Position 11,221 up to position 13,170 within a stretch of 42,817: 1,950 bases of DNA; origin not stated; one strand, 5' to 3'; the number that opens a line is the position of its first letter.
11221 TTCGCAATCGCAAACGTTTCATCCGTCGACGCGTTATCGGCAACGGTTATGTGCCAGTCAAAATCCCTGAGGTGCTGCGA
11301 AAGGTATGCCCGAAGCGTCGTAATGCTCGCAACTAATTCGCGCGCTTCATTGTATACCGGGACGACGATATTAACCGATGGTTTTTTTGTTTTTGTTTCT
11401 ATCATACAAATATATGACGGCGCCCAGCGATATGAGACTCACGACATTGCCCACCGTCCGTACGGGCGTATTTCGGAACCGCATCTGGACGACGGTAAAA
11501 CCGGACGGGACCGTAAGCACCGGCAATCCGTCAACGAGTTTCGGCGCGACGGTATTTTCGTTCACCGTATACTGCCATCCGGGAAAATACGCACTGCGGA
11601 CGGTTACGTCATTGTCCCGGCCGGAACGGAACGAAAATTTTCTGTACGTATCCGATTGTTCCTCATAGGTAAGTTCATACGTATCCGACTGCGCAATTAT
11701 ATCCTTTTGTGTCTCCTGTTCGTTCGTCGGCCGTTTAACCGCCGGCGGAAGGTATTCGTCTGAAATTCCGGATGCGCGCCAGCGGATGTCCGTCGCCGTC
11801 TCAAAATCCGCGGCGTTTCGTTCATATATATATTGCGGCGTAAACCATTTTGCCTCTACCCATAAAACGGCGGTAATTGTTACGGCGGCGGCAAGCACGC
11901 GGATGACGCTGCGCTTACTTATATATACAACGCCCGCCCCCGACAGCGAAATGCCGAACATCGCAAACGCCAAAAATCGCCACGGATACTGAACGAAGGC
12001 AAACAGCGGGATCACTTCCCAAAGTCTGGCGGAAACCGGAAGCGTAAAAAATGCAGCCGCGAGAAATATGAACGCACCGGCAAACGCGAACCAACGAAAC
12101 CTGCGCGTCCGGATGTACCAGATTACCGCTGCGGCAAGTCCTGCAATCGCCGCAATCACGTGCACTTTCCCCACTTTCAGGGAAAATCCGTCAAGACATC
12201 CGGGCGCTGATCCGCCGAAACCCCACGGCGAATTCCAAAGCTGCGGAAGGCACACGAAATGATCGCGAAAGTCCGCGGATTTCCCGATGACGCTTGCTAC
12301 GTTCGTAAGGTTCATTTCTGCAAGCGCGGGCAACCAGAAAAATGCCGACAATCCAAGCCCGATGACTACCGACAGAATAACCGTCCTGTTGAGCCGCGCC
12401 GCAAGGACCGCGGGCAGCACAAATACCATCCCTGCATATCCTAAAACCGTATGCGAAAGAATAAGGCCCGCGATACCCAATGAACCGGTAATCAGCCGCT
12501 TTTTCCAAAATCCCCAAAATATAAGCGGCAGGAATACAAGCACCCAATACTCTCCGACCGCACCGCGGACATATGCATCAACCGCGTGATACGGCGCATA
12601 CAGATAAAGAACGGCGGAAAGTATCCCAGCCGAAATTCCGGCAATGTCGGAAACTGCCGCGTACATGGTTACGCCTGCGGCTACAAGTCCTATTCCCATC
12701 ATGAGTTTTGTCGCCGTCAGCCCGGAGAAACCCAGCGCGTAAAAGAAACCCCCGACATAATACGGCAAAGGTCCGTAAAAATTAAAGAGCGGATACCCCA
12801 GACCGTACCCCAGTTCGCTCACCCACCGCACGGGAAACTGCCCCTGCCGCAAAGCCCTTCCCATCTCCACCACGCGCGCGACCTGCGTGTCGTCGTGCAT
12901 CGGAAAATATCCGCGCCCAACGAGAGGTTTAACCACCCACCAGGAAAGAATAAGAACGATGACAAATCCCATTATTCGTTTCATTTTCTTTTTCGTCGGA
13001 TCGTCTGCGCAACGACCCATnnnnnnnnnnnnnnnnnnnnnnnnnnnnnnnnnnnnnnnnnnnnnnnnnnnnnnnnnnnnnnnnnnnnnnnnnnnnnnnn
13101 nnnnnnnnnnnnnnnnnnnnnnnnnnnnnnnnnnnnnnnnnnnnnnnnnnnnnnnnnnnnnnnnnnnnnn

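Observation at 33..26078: About 26-kb co-directional surface-glycan supercluster with an exceptional density of GT-C-type extracytoplasmic transferases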

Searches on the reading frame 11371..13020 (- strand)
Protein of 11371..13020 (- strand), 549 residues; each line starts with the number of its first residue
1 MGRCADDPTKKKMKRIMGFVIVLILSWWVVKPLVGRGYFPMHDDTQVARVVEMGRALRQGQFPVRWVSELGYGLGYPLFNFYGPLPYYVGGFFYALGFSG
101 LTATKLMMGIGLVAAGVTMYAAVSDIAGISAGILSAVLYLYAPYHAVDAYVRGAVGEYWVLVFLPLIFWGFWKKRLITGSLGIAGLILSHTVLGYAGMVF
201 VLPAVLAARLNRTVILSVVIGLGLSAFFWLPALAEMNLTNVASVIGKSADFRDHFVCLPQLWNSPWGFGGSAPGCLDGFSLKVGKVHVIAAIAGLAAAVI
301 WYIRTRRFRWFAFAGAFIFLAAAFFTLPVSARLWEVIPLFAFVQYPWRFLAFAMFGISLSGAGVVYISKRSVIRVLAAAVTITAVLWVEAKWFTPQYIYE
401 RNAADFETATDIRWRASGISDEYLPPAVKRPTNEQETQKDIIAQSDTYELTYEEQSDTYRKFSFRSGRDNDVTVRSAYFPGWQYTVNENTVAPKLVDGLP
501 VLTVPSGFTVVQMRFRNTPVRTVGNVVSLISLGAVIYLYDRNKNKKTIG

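Call 4: search_protein_families(library=pfam, proteins=[window:11371-13020:-], max_evalue=0.01)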
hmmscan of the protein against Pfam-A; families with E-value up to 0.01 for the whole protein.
window:11371-13020:- (549 aa): 1 family
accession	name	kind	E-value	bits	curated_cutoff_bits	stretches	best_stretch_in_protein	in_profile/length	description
PF10131.15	PTPS_related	-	0.0016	17.4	26.4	1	79-390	1-303/621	6-pyruvoyl-tetrahydropterin synthase related domain; membrane protein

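Call 13: find_homologous_proteins(query=window:11371-13020:-, max_evalue=0.00001)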
Query window:11371-13020:- (549 aa): 2512 proteins with E <= 0.00001 among 8000 candidates; the best 120 are listed.
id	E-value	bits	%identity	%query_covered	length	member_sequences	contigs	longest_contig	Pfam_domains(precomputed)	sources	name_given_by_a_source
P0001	0.0e+0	1199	100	97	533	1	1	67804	-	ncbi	-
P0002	1.3e-233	795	65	98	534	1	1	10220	-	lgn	-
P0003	1.5e-231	788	65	98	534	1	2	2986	-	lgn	-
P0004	1.9e-230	784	64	98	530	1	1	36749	PF10131.16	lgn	-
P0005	4.1e-229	780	63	97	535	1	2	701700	-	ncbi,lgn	-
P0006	4.1e-229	780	63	98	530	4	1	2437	PF10131.16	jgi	-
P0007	2.6e-228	777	63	97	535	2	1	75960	-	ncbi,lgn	-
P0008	3.7e-226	770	63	98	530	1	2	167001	-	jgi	jgi:hypothetical protein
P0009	2.6e-224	764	63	98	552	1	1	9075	PF10131.16,PF09586.17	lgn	-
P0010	6.0e-224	763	62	98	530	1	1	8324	PF10131.16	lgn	-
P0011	8.5e-223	759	62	97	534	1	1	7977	-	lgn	-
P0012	1.2e-221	755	62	98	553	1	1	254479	PF10131.16,PF09586.17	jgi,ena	-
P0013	1.6e-221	755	62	98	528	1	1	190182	-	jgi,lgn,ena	-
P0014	1.3e-218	745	61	98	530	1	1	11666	-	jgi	jgi:hypothetical protein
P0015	1.3e-217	742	62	98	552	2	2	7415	PF10131.16,PF09586.17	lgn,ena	-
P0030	1.5e-207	709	58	97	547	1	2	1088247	-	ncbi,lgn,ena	-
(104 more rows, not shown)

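Call 14: find_encoding_contigs(protein=P0001, flank=10000, max_places=3)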
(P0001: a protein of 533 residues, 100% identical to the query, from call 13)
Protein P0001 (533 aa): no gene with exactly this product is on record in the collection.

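Call 15: find_encoding_contigs(protein=P0005, flank=10000, max_places=3)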
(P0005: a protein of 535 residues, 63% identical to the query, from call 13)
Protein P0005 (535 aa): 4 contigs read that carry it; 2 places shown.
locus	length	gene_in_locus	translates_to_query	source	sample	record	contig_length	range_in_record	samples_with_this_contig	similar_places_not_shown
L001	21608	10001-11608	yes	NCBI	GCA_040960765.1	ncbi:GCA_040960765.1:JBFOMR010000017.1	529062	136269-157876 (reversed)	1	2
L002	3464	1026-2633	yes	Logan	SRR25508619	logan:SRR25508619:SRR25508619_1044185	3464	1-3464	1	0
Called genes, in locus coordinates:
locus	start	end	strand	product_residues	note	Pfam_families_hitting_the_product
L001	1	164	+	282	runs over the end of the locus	PF01370:Epimerase, PF04321:RmlD_sub_bind, PF01073:3Beta_HSD (weak), PF02719:Polysacc_synt_2 (weak), PF16363:GDP_Man_Dehyd (weak)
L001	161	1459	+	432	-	PF01210:NAD_Gly3P_dh_N (faint), PF03446:NAD_binding_2 (weak), PF03721:UDPG_MGDP_dh_N, PF03807:F420_oxidored (weak), PF00984:UDPG_MGDP_dh, PF03720:UDPG_MGDP_dh_C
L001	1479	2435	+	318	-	PF01073:3Beta_HSD (weak), PF01370:Epimerase, PF02719:Polysacc_synt_2, PF04321:RmlD_sub_bind, PF07993:NAD_binding_4 (faint), PF16363:GDP_Man_Dehyd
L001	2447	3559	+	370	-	PF00535:Glycos_transf_2, PF04138:GtrA_DPMS_TM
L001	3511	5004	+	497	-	PF13231:PMT_2 (weak)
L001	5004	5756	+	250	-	PF00535:Glycos_transf_2, PF10111:Glyco_tranf_2_2 (weak)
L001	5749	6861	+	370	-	PF26314:MptA_B_family, PF09594:GT87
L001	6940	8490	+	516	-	PF13231:PMT_2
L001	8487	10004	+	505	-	-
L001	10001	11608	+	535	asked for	-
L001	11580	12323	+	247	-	PF00535:Glycos_transf_2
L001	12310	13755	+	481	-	PF01943:Polysacc_synt, PF13440:Polysacc_synt_3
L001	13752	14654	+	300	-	PF00535:Glycos_transf_2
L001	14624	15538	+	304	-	PF00535:Glycos_transf_2, PF13641:Glyco_tranf_2_3, PF13632:Glyco_trans_2_3 (weak)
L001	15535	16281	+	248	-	PF00535:Glycos_transf_2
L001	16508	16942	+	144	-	-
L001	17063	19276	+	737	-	PF09586:YfhO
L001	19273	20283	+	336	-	PF13439:Glyco_transf_4 (weak), PF00534:Glycos_transf_1, PF13692:Glyco_trans_1_4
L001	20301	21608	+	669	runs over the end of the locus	PF09586:YfhO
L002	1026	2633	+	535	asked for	-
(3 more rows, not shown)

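Call 16: find_encoding_contigs(protein=P0030, flank=10000, max_places=3)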
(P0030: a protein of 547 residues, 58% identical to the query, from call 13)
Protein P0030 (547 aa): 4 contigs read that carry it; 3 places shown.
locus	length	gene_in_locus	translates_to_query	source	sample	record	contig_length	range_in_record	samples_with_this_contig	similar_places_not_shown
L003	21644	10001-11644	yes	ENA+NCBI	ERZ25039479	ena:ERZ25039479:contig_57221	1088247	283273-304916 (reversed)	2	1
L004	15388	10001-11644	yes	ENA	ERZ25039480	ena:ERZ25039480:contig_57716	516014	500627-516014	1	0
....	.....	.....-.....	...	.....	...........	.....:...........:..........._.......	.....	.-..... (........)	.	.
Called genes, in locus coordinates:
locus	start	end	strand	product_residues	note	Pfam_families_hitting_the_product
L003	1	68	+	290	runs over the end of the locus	PF01370:Epimerase, PF04321:RmlD_sub_bind, PF02719:Polysacc_synt_2 (weak)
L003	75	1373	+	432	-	PF03446:NAD_binding_2 (faint), PF03721:UDPG_MGDP_dh_N, PF00984:UDPG_MGDP_dh, PF03720:UDPG_MGDP_dh_C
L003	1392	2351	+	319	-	PF01073:3Beta_HSD (weak), PF01370:Epimerase, PF02719:Polysacc_synt_2, PF04321:RmlD_sub_bind, PF16363:GDP_Man_Dehyd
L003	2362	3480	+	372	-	PF00535:Glycos_transf_2, PF04138:GtrA_DPMS_TM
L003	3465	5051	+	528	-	PF13231:PMT_2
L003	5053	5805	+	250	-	PF00535:Glycos_transf_2, PF10111:Glyco_tranf_2_2 (weak)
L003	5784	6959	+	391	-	PF26314:MptA_B_family, PF09594:GT87 (weak)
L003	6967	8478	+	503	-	PF13231:PMT_2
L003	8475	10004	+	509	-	-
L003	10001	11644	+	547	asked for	-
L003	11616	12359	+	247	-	PF00535:Glycos_transf_2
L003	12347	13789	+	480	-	PF01943:Polysacc_synt, PF13440:Polysacc_synt_3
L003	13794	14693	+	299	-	PF00535:Glycos_transf_2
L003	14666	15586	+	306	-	PF00535:Glycos_transf_2, PF13641:Glyco_tranf_2_3, PF13632:Glyco_trans_2_3 (weak)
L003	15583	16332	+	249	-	PF00535:Glycos_transf_2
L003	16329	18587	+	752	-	PF09586:YfhO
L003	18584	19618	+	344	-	PF13439:Glyco_transf_4 (weak), PF00534:Glycos_transf_1, PF13692:Glyco_trans_1_4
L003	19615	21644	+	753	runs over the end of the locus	PF09586:YfhO, PF20176:DUF6541 (faint), PF09586:YfhO (weak)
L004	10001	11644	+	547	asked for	-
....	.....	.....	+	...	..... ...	-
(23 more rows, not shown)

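Call 19: find_related_loci(query=A1, collection=genome_contigs, flank=10000)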
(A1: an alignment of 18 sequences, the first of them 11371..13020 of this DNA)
Query A1 (549 aa) in genome_contigs; peptide patterns used: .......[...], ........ (x = any residue, [..] = any of these).
145 stretches matched a pattern; 126 encode a relative of the query (tblastn E <= 1e-3); the best 80 are kept; 80 distinct loci.
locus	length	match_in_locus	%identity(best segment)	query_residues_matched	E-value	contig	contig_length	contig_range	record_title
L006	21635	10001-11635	63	4-547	0e+0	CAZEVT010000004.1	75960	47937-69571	MAG TPA_asm: uncultured Gammaproteobacteria bacterium isolate SRP119689_co1_156 genome assembly, contig: NODE_347_length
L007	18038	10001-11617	62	8-549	0e+0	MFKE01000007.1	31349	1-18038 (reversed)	MAG: Candidatus Gottesmanbacteria bacterium RIFOXYB1_FULL_47_11 rifoxyb1_full_scaffold_1345, whole genome shotgun sequen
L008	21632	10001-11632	58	13-544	0e+0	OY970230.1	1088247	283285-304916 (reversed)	MAG: Candidatus Gottesmanbacteria bacterium isolate MFD01689.bin.c.3 genome assembly, chromosome: 1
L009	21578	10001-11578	58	18-548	0e+0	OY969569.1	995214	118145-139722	MAG: Candidatus Gottesmanbacteria bacterium isolate MFD03899.bin.c.1 genome assembly, chromosome: 1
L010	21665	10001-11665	54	11-548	0e+0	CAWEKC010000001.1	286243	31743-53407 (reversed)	MAG: Candidatus Gottesmanbacteria bacterium isolate MFD05942.bin.1.195 genome assembly, contig: contig_12616, whole geno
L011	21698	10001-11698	49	3-544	5e-177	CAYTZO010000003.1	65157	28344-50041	MAG TPA_asm: uncultured Gammaproteobacteria bacterium isolate SRP093762_co1_179 genome assembly, contig: NODE_278_length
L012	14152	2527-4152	51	14-545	6e-174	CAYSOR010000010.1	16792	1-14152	MAG TPA_asm: uncultured Gammaproteobacteria bacterium isolate binchicken_co266_188 genome assembly, contig: NODE_5667_le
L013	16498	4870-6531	50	12-547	4e-169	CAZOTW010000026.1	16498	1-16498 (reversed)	MAG TPA_asm: uncultured Gammaproteobacteria bacterium isolate SRP080215_co1_129 genome assembly, contig: NODE_2594_lengt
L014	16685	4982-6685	47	2-548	3e-168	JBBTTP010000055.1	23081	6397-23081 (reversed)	MAG: Patescibacteria group bacterium isolate H52-bin037_1 H52_bin037_1_000000000055, whole genome shotgun sequence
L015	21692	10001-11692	48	4-547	4e-168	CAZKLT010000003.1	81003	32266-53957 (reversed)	MAG TPA_asm: uncultured Gammaproteobacteria bacterium isolate SRP237561_co1_402 genome assembly, contig: NODE_391_length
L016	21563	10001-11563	51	10-544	8e-168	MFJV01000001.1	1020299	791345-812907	MAG: Candidatus Gottesmanbacteria bacterium RIFCSPLOWO2_01_FULL_43_11b rifcsplowo2_01_scaffold_30, whole genome shotgun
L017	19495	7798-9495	45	2-545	1e-167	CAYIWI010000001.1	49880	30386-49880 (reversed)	MAG TPA_asm: uncultured Gammaproteobacteria bacterium isolate ERP119705_co3_560 genome assembly, contig: NODE_531_length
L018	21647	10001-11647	49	14-544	7e-167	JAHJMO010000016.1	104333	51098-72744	MAG: Patescibacteria group bacterium isolate Old_saline.mb.45 Old_saline.mb.45_k141_431564, whole genome shotgun sequenc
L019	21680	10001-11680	46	4-545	5e-166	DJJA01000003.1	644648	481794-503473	MAG TPA_asm: Candidatus Gottesmanbacteria bacterium UBA6580 UBA6580_contig_80, whole genome shotgun sequence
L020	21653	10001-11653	46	19-548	1e-164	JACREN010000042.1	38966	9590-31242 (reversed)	MAG: Candidatus Gottesmanbacteria bacterium isolate NC_groundwater_1700_Pr3_B-0.1um_46_16 SR-2_scaffold_141_3134127, who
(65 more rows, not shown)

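Call 37: predict_structure(alignment_id=A1)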
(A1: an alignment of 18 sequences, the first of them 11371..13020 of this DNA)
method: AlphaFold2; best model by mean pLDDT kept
length: 549 residues; sequences in the alignment: 18
mean_pLDDT: 79.3   pTM: 0.85
mean pLDDT of the five models: 79.3, 75.0, 72.3, 70.4, 65.6
residues with pLDDT >= 90: 154; 70-90: 267; 50-70: 92; < 50: 36
segments of 3 or more residues with pLDDT < 50: 1-5, 246-249, 263-283, 546-549
pLDDT, mean of each block of 10 residues (from residue 1): 58 90 89 70 76 90 83 77 80 94 90 93 90 92 69 72 90 88 88 59 54 83 88 76 53 63 44 44 68 82 66 84 81 74 70 87 82 88 83 63 87 80 76 85 89 87 94 86 91 90 94 89 93 91 56
secondary structure, 60 per line:
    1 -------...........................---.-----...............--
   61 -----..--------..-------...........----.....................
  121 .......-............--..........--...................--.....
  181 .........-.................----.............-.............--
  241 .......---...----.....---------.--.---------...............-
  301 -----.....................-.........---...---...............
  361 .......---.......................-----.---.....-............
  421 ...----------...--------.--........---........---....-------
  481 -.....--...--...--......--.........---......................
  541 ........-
elements in order: H8-34 H44-58 H85-95 H100-127 H129-140 H143-152 H155-173 H176-189 H191-207 H212-224 H226-238 H241-247 H258-262 H285-299 H306-326 H328-336 H346-367 H371-393 H403-407 H409-423 E448-455 E459-466 E470-473 E482-486 E489-491 E494-496 E499-504 E507-515 H519-548

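Call 41: fold_search(model_id=the predicted structure, library=pdb)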
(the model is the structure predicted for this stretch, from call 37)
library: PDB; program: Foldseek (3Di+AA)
matches with E <= 10: 427; with E <= 0.001: 4
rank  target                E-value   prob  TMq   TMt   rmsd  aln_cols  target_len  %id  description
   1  3waj                  4.8e-04  1.00  0.37  0.27  15.9       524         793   14  Crystal structure of the Archaeoglobus fulgidus oligosaccharyltransferase (O29867_ARCFU) complex with Zn and sulfate (released 2013-10-30)
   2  8pn9_A                5.7e-04  1.00  0.40  0.34  17.1       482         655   12  Structure of human oligosaccharyltransferase OST-A complex bound to NGI-1 (released 2024-05-08)
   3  5f15                  6.2e-04  1.00  0.33  0.33  18.0       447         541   14  Crystal Structure of ArnT from Cupriavidus metallidurans bound to Undecaprenyl phosphate (released 2016-02-17)
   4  6w98_A                7.0e-04  1.00  0.45  0.21   5.9       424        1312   15  Single-Particle Cryo-EM Structure of Arabinofuranosyltransferase AftD from Mycobacteria (released 2020-05-13)
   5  8age_A                1.4e-03  1.00  0.41  0.36  10.9       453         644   12  Structure of yeast oligosaccharylransferase complex with acceptor peptide bound (released 2022-12-07)
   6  8if8_B                2.0e-03  1.00  0.38  0.35  16.4       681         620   12  Arabinosyltransferase AftA (released 2023-05-31)
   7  9n9j_I                2.1e-03  1.00  0.36  0.29  19.7       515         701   12  Structure of a GRP94 folding intermediate engaged with a CCDC134- and FKBP11-bound secretory translocon (released 2025-11-19)
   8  6ftg_5                2.7e-03  1.00  0.40  0.35  18.5       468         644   14  Subtomogram average of OST-containing ribosome-translocon complexes from canine rough microsomal membranes (released 2018-03-21)
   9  7oci_F                2.8e-03  1.00  0.42  0.37  11.8       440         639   11  Cryo-EM structure of yeast Ost6p containing oligosaccharyltransferase complex (released 2022-02-16)
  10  5ezm                  2.8e-03  1.00  0.27  0.28  19.4       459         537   14  Crystal Structure of ArnT from Cupriavidus metallidurans in the apo state (released 2016-02-17)
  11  7bvc_B                4.1e-03  0.99  0.33  0.20  22.4       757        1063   10  Cryo-EM structure of Mycobacterium smegmatis arabinosyltransferase EmbA-EmbB-AcpM2 in complex with ethambutol (released 2020-04-29)
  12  9s6u_A                6.2e-03  1.00  0.38  0.38  18.9       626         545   10  Ternary cryo-EM structure of human ALG9 with Dol25-PP-GlcNAc2Man8, Dol25-P-Man and Fab (released 2026-03-18)
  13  6ezn_F                8.4e-03  1.00  0.43  0.37  13.3       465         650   11  Cryo-EM structure of the yeast oligosaccharyltransferase (OST) complex (released 2018-01-17)
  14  6c26_A                8.8e-03  1.00  0.33  0.28  14.2       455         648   12  The Cryo-EM structure of a eukaryotic oligosaccharyl transferase complex (released 2018-01-31)
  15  6s7t_A                1.0e-02  1.00  0.45  0.36  12.0       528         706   10  Cryo-EM structure of human oligosaccharyltransferase complex OST-B (released 2019-12-18)
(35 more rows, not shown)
